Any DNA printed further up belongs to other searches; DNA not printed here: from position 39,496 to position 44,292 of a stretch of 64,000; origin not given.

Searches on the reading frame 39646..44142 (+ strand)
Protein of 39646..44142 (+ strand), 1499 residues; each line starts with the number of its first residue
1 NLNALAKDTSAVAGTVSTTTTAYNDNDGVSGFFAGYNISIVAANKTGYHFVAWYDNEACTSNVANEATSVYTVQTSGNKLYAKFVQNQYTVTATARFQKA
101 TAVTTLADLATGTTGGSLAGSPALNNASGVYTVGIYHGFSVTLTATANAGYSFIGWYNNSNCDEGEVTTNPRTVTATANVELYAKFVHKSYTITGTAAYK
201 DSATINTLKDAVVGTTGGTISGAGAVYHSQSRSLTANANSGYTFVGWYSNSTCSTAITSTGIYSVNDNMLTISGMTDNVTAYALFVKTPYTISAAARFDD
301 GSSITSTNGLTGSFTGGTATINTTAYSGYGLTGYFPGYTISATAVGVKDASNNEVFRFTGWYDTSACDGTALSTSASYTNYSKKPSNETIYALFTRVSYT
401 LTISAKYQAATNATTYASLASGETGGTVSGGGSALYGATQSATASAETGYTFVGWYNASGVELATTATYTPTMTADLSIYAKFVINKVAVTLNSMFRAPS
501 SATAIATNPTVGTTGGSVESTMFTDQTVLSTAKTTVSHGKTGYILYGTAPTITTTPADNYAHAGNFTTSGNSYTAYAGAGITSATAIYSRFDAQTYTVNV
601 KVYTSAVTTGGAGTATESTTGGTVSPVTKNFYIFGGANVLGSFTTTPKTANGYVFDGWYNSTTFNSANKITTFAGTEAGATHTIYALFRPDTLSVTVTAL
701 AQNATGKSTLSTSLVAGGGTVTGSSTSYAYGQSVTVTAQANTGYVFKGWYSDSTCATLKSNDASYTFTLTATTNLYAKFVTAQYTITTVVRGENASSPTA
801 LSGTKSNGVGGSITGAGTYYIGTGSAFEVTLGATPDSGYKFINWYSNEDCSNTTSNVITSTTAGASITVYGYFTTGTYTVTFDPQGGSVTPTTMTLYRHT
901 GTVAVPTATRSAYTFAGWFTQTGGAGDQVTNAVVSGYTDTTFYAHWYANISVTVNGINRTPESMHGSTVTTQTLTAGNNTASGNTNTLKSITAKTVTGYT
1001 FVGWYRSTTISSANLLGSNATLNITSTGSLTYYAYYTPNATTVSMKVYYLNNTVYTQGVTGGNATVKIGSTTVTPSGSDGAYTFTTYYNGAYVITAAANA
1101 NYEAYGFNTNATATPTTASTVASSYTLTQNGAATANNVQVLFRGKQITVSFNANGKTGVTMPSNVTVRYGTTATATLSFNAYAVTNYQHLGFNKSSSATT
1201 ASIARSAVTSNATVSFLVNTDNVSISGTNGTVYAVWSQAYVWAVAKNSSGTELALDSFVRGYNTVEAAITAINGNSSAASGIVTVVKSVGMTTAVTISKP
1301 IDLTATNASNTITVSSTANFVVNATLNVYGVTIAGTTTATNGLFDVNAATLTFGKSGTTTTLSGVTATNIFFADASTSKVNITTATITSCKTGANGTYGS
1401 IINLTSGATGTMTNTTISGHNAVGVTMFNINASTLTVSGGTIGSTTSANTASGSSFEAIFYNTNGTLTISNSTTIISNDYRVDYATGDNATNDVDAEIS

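Call 74: search_protein_families(library=pfam, proteins=[window:39646-44142:+], max_evalue=0.00001)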
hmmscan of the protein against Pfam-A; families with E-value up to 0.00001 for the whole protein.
window:39646-44142:+ (1499 aa): 2 families
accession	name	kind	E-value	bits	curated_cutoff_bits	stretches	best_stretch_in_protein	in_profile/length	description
PF09479.16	Flg_new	-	3.4e-42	142.8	27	3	878-945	1-65/65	Listeria-Bacteroides repeat domain (List_Bact_rpt)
PF18998.6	Flg_new_2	-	7e-34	116.1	23.6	5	716-781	7-71/73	Divergent InlB B-repeat domain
